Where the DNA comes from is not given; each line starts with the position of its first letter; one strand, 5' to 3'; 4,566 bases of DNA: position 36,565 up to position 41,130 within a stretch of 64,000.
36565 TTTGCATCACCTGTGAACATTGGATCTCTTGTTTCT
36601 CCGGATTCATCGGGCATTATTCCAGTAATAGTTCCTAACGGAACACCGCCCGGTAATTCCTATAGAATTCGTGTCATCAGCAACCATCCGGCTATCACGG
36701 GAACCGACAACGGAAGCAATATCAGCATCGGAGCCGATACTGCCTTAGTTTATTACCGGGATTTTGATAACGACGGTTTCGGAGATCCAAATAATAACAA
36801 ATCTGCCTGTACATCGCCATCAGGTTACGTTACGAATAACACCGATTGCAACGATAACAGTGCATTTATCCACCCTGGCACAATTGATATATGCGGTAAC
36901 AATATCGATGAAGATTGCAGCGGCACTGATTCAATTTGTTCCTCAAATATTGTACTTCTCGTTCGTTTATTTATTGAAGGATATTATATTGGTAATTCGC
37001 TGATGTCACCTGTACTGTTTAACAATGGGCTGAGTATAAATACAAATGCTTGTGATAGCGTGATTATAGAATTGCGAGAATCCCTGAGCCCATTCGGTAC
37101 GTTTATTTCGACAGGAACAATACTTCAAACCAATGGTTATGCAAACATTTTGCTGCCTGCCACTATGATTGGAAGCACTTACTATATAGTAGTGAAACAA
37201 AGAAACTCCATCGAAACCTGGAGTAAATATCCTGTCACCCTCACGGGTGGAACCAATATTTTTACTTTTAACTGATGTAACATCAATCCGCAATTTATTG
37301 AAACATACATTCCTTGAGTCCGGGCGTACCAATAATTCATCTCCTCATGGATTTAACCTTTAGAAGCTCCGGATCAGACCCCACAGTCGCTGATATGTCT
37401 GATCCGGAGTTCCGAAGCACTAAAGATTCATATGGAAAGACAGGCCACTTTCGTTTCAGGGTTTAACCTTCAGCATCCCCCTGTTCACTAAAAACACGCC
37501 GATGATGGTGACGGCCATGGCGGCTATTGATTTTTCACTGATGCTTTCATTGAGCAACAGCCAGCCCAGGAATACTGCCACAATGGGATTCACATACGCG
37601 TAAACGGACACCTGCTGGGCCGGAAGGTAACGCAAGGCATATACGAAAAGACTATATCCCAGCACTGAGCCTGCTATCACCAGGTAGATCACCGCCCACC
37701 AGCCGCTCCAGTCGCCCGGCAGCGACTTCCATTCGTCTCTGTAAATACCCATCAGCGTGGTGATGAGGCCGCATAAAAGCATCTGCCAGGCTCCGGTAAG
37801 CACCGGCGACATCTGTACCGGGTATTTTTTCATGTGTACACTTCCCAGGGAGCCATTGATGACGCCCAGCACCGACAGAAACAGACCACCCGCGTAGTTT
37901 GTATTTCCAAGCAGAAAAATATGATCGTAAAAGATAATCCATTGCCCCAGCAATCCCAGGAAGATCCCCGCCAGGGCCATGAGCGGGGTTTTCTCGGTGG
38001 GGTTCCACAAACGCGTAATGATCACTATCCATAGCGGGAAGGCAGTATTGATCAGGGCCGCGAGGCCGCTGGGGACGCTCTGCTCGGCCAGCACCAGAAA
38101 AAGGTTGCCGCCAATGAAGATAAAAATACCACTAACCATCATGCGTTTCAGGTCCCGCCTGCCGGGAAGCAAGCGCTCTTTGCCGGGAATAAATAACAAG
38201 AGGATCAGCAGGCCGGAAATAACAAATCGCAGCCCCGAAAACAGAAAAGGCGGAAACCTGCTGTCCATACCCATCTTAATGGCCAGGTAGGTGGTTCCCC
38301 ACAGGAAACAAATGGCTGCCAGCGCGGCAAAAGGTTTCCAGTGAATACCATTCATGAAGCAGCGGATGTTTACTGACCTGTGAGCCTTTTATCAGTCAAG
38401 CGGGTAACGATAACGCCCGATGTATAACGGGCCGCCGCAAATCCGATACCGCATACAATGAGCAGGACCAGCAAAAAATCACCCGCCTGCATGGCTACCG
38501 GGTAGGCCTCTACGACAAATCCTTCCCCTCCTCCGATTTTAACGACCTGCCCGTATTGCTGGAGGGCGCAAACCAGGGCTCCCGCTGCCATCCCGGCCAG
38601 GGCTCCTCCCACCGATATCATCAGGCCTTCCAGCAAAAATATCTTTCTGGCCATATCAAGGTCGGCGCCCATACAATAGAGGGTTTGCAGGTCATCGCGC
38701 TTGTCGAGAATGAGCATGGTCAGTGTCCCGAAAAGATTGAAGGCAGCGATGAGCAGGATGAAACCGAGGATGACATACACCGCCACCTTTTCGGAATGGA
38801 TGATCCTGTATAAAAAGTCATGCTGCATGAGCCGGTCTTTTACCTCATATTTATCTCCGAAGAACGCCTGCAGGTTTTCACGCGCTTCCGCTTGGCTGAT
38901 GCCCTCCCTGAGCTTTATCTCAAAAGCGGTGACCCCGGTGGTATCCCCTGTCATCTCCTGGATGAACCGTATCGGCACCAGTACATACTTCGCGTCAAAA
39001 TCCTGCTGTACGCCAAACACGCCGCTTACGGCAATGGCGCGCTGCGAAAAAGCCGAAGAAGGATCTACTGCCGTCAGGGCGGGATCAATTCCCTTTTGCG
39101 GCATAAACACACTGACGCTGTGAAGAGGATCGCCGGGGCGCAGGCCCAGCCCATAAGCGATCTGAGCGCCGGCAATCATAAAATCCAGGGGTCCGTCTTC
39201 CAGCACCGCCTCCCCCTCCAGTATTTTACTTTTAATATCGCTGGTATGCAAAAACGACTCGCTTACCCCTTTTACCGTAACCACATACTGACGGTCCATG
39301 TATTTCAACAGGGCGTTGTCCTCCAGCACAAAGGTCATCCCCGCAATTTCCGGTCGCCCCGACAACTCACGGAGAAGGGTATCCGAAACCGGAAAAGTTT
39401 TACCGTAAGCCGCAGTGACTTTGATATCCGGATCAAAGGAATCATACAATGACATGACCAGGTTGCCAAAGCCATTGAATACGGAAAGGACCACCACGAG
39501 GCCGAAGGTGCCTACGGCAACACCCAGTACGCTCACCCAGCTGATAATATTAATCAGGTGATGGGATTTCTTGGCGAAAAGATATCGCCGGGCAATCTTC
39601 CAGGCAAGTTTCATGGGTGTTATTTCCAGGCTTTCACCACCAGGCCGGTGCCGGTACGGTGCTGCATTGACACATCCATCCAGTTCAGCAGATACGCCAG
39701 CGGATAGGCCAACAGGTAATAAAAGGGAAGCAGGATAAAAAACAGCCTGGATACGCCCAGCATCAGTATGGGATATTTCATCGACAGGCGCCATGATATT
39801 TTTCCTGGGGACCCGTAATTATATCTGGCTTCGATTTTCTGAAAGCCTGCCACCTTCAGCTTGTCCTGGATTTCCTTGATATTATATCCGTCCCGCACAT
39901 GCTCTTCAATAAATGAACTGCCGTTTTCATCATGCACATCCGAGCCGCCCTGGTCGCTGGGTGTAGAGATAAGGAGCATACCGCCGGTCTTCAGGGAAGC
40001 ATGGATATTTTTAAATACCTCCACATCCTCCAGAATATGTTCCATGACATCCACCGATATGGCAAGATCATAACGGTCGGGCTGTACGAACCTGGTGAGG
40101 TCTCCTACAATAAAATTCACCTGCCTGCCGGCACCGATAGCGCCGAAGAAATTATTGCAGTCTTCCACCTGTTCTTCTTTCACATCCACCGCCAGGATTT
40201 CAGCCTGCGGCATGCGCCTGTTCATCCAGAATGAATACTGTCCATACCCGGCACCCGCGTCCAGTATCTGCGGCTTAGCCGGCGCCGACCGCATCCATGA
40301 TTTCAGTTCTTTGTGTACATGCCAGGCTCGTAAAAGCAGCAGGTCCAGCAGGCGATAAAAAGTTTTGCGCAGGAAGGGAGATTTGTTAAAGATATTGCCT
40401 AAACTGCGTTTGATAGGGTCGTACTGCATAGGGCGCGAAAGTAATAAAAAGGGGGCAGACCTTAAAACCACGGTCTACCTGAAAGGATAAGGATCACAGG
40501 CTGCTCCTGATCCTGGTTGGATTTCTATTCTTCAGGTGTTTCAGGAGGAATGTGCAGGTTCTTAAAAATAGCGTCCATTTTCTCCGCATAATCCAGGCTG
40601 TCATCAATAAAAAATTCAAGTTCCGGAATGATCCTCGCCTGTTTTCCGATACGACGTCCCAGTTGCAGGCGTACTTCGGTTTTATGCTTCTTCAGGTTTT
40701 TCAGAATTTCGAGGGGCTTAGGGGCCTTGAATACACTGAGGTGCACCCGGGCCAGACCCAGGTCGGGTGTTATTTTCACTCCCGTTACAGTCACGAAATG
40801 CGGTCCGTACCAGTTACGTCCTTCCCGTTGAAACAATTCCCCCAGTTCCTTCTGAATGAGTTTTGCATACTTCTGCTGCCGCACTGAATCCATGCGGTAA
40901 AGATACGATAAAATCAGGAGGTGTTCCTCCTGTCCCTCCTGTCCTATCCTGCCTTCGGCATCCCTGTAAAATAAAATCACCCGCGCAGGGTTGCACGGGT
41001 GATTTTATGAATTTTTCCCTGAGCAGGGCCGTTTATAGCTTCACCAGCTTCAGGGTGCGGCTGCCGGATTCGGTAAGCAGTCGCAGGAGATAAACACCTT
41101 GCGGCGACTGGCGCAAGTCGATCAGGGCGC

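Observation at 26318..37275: Divergent Lnt-family acyltransferase placed 2 nt upstream of a 3138-aa Kelch giant: possible dedicated lipidation or anchoring pair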

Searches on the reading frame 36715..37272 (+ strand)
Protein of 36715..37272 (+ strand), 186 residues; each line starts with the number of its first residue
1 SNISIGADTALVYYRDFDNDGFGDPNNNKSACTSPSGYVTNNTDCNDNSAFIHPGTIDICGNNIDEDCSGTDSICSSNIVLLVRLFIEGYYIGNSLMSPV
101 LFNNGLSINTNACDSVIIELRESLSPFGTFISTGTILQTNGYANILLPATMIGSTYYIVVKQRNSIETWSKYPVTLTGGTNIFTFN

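Call 15: search_protein_families(library=ncbifam, proteins=[window:36715-37272:+], max_evalue=10)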
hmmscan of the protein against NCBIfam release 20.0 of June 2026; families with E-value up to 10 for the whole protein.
seq(186 aa): 0 families

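Call 16: search_protein_families(library=pfam, proteins=[window:36715-37272:+], max_evalue=10)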
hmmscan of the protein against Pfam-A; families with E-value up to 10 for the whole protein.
seq(186 aa): 1 family
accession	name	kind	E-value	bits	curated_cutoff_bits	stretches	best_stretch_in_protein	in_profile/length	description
PF11617.13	Cu-binding_MopE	-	5.9e-09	36.5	27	1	44-72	1-28/30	Putative metal-binding motif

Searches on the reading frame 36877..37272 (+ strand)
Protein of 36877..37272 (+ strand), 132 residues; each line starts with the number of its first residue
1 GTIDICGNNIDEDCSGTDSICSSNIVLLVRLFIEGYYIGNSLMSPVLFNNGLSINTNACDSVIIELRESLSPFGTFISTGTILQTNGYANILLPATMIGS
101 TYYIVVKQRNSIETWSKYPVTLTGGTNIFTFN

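Call 49: find_homologous_proteins(query=window:36877-37272:+, max_evalue=0.001)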
Query seq(132 aa) (132 aa): 2 proteins with E <= 0.001 among 10 candidates.
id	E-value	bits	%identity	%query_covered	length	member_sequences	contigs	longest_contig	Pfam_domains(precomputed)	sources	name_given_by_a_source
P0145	1.6e-16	78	42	83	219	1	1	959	-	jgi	jgi:hypothetical protein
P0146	1.2e-4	40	35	66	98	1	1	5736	-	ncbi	ncbi:MAG: hypothetical protein R3A12_19705 [Ignavibacteria bacterium]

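Call 62: predict_structure(alignment_id=A3)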
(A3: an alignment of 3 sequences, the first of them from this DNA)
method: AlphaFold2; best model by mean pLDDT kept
length: 132 residues; sequences in the alignment: 3
mean_pLDDT: 58.1   pTM: 0.54
mean pLDDT of the five models: 58.1, 57.2, 42.7, 41.6, 39.3
residues with pLDDT >= 90: 0; 70-90: 37; 50-70: 50; < 50: 45
segments of 3 or more residues with pLDDT < 50: 1-22, 34-56
pLDDT, mean of each block of 10 residues (from residue 1): 34 36 58 46 33 46 74 65 62 74 77 77 72 60
secondary structure, 60 per line:
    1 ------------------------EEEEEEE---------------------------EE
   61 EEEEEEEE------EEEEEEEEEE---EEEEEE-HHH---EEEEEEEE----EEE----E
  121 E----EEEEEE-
elements in order: E25-31 E59-68 E75-84 E88-93 E101-108 E113-115 E126-131

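Call 67: fold_search(model_id=the predicted structure, library=pdb)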
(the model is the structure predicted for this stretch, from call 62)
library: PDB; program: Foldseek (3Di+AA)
matches with E <= 10: 1216; with E <= 0.001: 0
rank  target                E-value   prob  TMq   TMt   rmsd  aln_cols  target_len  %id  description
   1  6yoa_B                1.6e-03  0.99  0.39  0.37   8.3       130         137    6  Lig v 1 structure and the inflammatory response to the Ole e 1 protein family (released 2020-05-13)
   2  6yoa_A                2.7e-03  1.00  0.46  0.44   5.6       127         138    5  Lig v 1 structure and the inflammatory response to the Ole e 1 protein family (released 2020-05-13)
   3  3rx9                  1.1e-02  0.91  0.34  0.35   9.0       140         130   12  3D structure of SciN from an Escherichia coli Patotype (released 2011-12-07)
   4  8btk_TA               1.1e-02  0.87  0.25  0.20   8.2        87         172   17  Structure of the TRAP complex with the Sec translocon and a translating ribosome (released 2023-05-24)
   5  5b71_F                1.5e-02  0.99  0.34  0.46   4.4        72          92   11  Crystal structure of complement C5 in complex with SKY59 (released 2017-05-03)
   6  6ixh_F                1.7e-02  0.90  0.34  0.34   9.6       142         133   12  Type VI secretion system membrane core complex (released 2019-01-23)
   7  1pam_A                3.1e-02  0.84  0.35  0.08   9.2       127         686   11  CYCLODEXTRIN GLUCANOTRANSFERASE (released 1997-01-11)
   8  4z8w                  3.3e-02  0.84  0.38  0.39   7.6       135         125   10  Crystal Structure of the Major Plantain Pollen Allergen Pla l 1 (released 2016-07-06)
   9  1uks_A                3.3e-02  0.60  0.32  0.08  10.3       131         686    9  Crystal structure of F183L/F259L mutant cyclodextrin glucanotransferase complexed with a pseudo-maltotetraose derived  (released 2004-02-24)
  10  5b71_E                3.5e-02  0.99  0.34  0.46   4.6        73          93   14  Crystal structure of complement C5 in complex with SKY59 (released 2017-05-03)
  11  3ffc_D                3.5e-02  0.66  0.29  0.21   7.6        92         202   11  Crystal Structure of CF34 TCR in complex with HLA-B8/FLR (released 2009-01-27)
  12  3q1e_D                3.9e-02  0.80  0.36  0.40   7.1       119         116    9  Crystal structure of Y116T/I16A double mutant of 5-hydroxyisourate hydrolase in complex with T4 (released 2011-05-04)
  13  9npf_C                4.2e-02  0.99  0.37  0.08   3.2        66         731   14  Crystal structure of the inactive conformation of a glycoside hydrolase (CapGH2b) from the GH2 family in the space gro (released 2025-11-12)
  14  2vo5_A                4.2e-02  0.90  0.31  0.06   5.2        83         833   14  Structural and biochemical evidence for a boat-like transition state in beta-mannosidases (released 2008-04-01)
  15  4y7o_C                4.4e-02  0.82  0.37  0.40   8.4       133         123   12  T6SS protein TssM C-terminal domain (869-1107) from EAEC (released 2015-08-05)
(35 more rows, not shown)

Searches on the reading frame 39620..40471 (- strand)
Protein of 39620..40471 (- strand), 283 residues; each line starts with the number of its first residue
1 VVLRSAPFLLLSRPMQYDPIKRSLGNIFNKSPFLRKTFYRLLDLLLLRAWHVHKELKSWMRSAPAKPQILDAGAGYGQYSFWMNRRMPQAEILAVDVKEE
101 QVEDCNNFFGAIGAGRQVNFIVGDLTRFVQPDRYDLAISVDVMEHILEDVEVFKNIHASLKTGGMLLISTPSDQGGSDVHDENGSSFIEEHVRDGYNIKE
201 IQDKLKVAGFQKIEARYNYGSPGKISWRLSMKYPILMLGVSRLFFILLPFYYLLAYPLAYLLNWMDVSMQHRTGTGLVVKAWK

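Call 13: search_protein_families(library=pfam, proteins=[window:39620-40471:-], max_evalue=0.001)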
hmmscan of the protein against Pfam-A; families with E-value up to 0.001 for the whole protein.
window:39620-40471:- (283 aa): 8 families
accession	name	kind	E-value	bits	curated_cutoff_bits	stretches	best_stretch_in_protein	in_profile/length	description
PF13649.12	Methyltransf_25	-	8.8e-15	55.6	27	1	69-164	1-97/97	Methyltransferase domain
PF13847.12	Methyltransf_31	-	2.5e-13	50.4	27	1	68-179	6-114/145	Methyltransferase domain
PF08241.18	Methyltransf_11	-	1.7e-12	48.2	21.2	1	70-168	1-95/95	Methyltransferase domain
PF08242.18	Methyltransf_12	-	2.6e-12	47.8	30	1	70-166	1-98/98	Methyltransferase domain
PF13489.12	Methyltransf_23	-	1.7e-11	44.6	27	1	63-214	20-163/164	Methyltransferase domain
PF02353.26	CMAS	-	7.1e-08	32.5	27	1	68-211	65-211/273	Mycolic acid cyclopropane synthetase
PF05175.20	MTS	-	5.7e-06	26.5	23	1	65-140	31-105/170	Methyltransferase small domain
PF13679.12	Methyltransf_32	-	0.00045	20.6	27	1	61-130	21-94/143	Methyltransferase domain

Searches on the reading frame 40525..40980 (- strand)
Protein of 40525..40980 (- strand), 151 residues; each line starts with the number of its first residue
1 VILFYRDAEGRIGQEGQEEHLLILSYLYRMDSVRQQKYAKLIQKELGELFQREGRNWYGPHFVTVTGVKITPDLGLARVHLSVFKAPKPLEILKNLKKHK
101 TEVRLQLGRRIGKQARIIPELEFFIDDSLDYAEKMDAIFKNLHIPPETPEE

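Call 13: search_protein_families(library=pfam, proteins=[window:40525-40980:-], max_evalue=0.001)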
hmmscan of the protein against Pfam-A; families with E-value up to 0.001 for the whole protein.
window:40525-40980:- (151 aa): 1 family
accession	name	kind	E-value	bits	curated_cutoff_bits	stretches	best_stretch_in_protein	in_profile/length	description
PF02033.23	RBFA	-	3.5e-25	88.8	34.7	1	34-139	1-105/105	Ribosome-binding factor A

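Call 25: list_cluster_members(proteins=[P0001, window:40525-40980:-, window:20809-22194:+, P0003])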
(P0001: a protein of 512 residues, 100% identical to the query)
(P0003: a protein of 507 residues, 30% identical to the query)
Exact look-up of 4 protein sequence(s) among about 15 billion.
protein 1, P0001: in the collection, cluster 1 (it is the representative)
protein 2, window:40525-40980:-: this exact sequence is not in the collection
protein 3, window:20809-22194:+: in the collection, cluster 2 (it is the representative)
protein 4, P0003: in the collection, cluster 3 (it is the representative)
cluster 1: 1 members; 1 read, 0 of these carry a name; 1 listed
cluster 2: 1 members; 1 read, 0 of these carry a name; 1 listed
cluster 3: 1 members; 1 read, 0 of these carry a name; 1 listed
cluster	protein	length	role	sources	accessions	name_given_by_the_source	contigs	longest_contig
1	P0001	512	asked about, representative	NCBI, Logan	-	-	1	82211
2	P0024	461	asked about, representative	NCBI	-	-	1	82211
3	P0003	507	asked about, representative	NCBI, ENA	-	-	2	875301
